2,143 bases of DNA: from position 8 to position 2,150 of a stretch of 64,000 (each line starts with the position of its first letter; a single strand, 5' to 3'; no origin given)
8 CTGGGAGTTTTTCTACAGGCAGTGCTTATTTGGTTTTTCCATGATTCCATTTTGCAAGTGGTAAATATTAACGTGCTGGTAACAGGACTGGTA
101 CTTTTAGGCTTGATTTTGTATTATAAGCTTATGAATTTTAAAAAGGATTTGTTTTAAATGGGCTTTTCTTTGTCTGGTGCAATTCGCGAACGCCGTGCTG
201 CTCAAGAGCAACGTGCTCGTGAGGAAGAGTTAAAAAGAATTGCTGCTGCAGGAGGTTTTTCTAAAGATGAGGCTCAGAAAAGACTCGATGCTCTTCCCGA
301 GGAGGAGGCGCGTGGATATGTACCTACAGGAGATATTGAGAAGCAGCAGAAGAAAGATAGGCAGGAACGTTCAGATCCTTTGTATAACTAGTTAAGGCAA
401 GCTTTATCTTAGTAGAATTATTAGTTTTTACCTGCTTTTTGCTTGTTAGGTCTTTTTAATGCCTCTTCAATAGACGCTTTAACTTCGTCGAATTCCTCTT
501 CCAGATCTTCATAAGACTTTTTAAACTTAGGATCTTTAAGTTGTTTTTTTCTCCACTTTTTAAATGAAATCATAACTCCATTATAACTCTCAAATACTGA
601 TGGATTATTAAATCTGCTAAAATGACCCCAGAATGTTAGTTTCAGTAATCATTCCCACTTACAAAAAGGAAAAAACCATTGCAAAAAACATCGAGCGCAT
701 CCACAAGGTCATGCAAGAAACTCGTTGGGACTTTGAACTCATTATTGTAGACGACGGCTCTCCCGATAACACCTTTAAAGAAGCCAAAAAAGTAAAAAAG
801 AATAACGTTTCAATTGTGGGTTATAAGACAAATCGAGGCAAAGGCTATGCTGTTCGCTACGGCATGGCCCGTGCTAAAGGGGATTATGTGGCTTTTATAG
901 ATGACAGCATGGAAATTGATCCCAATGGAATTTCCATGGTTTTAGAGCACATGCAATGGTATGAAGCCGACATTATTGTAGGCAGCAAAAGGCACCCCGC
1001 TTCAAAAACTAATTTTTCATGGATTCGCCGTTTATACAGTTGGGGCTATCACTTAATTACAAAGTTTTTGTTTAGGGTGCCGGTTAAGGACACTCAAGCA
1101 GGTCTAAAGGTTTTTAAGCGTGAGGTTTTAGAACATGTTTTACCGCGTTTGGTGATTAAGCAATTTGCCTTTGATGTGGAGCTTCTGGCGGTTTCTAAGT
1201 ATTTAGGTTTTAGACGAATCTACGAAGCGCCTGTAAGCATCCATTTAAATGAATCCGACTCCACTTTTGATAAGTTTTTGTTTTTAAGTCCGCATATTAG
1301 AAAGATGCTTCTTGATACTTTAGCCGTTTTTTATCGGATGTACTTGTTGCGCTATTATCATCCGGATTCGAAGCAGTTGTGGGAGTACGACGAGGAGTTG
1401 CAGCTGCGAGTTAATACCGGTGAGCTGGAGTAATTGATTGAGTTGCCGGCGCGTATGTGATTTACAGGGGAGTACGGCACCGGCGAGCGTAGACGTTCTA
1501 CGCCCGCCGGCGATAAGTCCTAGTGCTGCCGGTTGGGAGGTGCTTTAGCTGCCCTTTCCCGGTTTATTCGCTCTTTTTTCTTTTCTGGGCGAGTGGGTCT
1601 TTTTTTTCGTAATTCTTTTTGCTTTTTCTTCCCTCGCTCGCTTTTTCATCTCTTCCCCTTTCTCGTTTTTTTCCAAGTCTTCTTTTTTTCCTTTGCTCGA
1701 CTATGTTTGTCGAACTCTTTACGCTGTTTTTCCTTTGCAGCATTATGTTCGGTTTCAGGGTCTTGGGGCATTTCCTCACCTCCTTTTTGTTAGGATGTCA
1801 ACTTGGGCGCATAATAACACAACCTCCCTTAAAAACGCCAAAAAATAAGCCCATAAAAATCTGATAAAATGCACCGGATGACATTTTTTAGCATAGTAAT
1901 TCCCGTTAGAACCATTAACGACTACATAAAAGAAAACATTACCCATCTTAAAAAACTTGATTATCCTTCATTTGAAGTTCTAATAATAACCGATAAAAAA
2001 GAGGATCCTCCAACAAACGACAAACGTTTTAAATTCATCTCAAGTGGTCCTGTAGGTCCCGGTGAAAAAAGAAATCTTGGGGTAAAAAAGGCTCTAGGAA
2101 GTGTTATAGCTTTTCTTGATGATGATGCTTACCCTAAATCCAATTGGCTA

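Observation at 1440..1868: GC-rich hairpin followed by a 330-bp polypyrimidine tract whose complement encodes extremely basic peptides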

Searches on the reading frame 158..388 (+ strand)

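Call 16: search_protein_families(library=pfam, proteins=[window:158-388:+], max_evalue=0.01)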
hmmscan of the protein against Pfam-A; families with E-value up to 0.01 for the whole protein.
window:158-388:+ (77 aa): 0 families

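Call 48: search_protein_families(library=ncbifam, proteins=[window:158-388:+], max_evalue=1)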
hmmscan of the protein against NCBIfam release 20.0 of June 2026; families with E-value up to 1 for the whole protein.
window:158-388:+ (77 aa): 0 families

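Call 49: search_protein_families(library=phrogs, proteins=[window:158-388:+], max_evalue=1)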
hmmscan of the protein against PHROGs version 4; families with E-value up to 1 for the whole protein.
window:158-388:+ (77 aa): 2 families
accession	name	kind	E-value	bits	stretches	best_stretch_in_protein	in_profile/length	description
phrog_2519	-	unknown function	0.18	13.4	1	34-67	40-73/90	-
phrog_27431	-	unknown function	0.28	12.3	1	22-46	7-32/75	-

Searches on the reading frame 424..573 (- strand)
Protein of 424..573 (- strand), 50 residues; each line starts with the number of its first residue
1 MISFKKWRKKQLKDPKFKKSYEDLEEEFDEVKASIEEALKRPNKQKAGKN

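Call 16: search_protein_families(library=pfam, proteins=[window:424-573:-], max_evalue=0.01)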
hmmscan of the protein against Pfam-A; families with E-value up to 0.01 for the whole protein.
window:424-573:- (50 aa): 0 families

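Call 48: search_protein_families(library=ncbifam, proteins=[window:424-573:-], max_evalue=1)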
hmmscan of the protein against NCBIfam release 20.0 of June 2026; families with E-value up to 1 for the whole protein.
window:424-573:- (50 aa): 1 family
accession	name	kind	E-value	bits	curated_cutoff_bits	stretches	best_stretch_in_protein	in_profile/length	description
NF045982.1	Mbov0283_fam_LP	subfamily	0.015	15.8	65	1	16-46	57-87/117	Mbov_0283/Mbov_0339 family surface lipoprotein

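Call 49: search_protein_families(library=phrogs, proteins=[window:424-573:-], max_evalue=1)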
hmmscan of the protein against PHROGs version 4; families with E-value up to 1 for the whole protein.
window:424-573:- (50 aa): 4 families
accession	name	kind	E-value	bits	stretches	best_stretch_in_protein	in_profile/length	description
phrog_38671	-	unknown function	0.00091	20.2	1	1-44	1-40/68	-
phrog_1373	-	transcription regulation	0.02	15.9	1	1-40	34-73/166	transcriptional regulator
phrog_34300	-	unknown function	0.14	13.4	1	4-38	40-75/78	-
phrog_9216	-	unknown function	0.23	12.8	1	16-46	6-36/62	-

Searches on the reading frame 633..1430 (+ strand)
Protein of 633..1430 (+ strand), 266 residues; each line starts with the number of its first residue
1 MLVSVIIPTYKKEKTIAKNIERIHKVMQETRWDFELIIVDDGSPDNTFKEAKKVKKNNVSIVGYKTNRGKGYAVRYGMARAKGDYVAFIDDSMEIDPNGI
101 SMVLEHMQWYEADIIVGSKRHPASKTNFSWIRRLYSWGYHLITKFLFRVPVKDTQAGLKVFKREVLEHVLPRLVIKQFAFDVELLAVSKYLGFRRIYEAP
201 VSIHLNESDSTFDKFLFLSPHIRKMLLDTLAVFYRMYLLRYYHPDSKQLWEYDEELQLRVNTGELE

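Call 16: search_protein_families(library=pfam, proteins=[window:633-1430:+], max_evalue=0.01)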
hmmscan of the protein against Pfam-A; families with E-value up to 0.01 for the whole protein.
window:633-1430:+ (266 aa): 4 families
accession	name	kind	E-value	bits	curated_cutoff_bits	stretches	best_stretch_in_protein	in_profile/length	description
PF00535.33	Glycos_transf_2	-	7.4e-31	107.8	23.3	1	4-169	1-167/168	Glycosyl transferase family 2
PF10111.15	Glyco_tranf_2_2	-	4.5e-10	39.9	27.3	1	4-91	1-90/276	Glycosyltransferase like family 2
PF13641.12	Glyco_tranf_2_3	-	3.9e-06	27.5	27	1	3-119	3-123/230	Glycosyltransferase like family 2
PF13733.12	Glyco_transf_7N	-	0.0071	16.4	27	0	3-54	49-99/134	N-terminal region of glycosyl transferase group 7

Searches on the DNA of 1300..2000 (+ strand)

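Call 9: search_rna_families(source=window, start=1300, end=2000, threshold=evalue, max_evalue=10, show_alignments=2)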
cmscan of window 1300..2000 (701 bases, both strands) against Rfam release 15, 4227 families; matches with E-value up to 10: 3.
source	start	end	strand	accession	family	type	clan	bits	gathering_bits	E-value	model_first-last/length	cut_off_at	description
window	1438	1518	-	RF01695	C4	Gene; antisense;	CL00128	19.7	45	0.46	1-87/87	no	C4 antisense RNA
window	1695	1750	+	RF02877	NmsRb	Gene; sRNA;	-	16.5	52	6.9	1-91/91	no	Neisseria metabolic switch regulator b (RcoF1/NgncR163)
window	1310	1369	-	RF01726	SAM-II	Cis-reg; riboswitch;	-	14.4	44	8.7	1-60/60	no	SAM-II riboswitch aptamer (SAM-II long loop)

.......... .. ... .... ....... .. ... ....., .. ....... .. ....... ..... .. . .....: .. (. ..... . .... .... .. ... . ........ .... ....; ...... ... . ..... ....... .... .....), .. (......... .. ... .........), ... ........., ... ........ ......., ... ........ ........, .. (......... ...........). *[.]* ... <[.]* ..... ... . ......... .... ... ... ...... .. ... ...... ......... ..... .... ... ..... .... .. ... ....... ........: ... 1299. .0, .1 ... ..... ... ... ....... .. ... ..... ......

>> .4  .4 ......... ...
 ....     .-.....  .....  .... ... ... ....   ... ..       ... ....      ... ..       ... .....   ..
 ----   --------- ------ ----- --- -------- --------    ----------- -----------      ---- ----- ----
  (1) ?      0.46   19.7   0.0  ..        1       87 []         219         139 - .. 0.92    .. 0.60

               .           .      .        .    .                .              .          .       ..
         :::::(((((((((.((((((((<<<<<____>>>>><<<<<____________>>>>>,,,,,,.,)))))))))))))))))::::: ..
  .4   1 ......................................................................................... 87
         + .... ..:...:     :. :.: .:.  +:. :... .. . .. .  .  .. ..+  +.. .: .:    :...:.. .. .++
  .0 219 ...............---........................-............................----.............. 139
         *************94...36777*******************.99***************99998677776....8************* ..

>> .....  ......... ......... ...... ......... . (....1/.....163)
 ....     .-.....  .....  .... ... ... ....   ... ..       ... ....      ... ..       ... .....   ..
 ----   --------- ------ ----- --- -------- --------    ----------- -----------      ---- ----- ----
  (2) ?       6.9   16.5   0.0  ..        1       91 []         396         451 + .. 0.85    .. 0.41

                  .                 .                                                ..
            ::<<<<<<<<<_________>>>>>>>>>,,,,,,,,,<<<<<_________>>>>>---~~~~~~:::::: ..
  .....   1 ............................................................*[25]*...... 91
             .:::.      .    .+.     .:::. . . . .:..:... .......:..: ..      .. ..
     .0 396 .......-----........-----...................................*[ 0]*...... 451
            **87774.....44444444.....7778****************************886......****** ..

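Call 54: search_dna_similar(query=window:1434-1868:+, collection=phages, mode=distant, max_evalue=0.01, max_rows=10)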
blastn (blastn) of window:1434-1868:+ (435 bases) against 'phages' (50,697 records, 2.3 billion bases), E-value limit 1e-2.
No match.

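Call 55: search_dna_similar(query=window:1434-1868:+, collection=plasmids, mode=distant, max_evalue=0.01, max_rows=10)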
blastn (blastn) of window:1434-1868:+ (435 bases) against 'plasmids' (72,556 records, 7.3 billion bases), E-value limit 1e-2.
No match.

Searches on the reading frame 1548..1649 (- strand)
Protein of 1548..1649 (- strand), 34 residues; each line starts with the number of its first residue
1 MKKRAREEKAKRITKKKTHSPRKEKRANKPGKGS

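Call 48: search_protein_families(library=ncbifam, proteins=[window:1548-1649:-], max_evalue=1)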
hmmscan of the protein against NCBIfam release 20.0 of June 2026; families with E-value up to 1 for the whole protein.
window:1548-1649:- (34 aa): 0 families

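Call 49: search_protein_families(library=phrogs, proteins=[window:1548-1649:-], max_evalue=1)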
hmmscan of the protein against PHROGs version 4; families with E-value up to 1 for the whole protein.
window:1548-1649:- (34 aa): 0 families

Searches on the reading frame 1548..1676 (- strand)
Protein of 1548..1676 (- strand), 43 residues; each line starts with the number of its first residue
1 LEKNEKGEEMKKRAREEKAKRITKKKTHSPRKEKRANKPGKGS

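Call 16: search_protein_families(library=pfam, proteins=[window:1548-1676:-], max_evalue=0.01)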
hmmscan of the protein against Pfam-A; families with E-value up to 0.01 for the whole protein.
window:1548-1676:- (43 aa): 0 families

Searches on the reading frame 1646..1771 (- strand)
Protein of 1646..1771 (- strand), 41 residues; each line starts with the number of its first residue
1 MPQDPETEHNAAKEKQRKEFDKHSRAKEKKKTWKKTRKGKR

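Call 14: find_encoding_contigs(protein=window:1646-1771:-, flank=3000, max_places=10)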
Protein window:1646-1771:- (41 aa): no gene with exactly this product is on record in the collection.

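Call 16: search_protein_families(library=pfam, proteins=[window:1649-1771:-], max_evalue=0.01)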
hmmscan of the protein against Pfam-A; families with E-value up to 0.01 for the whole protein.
window:1649-1771:- (41 aa): 0 families

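Call 48: search_protein_families(library=ncbifam, proteins=[window:1649-1771:-], max_evalue=1)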
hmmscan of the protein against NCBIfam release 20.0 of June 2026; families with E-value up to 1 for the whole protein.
window:1649-1771:- (41 aa): 0 families

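Call 49: search_protein_families(library=phrogs, proteins=[window:1649-1771:-], max_evalue=1)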
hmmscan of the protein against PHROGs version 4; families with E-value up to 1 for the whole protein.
window:1649-1771:- (41 aa): 1 family
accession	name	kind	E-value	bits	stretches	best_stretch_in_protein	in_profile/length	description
phrog_6352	-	unknown function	0.052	14.6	1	12-39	35-62/71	-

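Call 53: search_protein_representatives(protein=window:1649-1771:-)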
Query: 41 residues. Proteins with E-value up to 0.001 (for the whole library): 0; up to 1e-10: 0; up to 1e-30: 0. The best 0 are listed.

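Call 72: search_solved_structures(query=window:1649-1771:-, max_evalue=1)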
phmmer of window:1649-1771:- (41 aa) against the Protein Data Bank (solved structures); distinct sequences matched with E-value up to 1: 0.

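Call 79: predict_structure(protein=window:1649-1771:-)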
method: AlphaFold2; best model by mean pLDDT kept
length: 41 residues; sequences in the alignment: 1
mean_pLDDT: 81.5   pTM: 0.32
mean pLDDT of the five models: 81.5, 81.3, 75.0, 74.9, 69.9
residues with pLDDT >= 90: 1; 70-90: 36; 50-70: 4; < 50: 0
segments of 3 or more residues with pLDDT < 50: none
pLDDT, mean of each block of 10 residues (from residue 1): 75 87 82 85 59
secondary structure, 60 per line:
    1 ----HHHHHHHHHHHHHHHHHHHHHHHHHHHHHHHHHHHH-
elements in order: H5-40
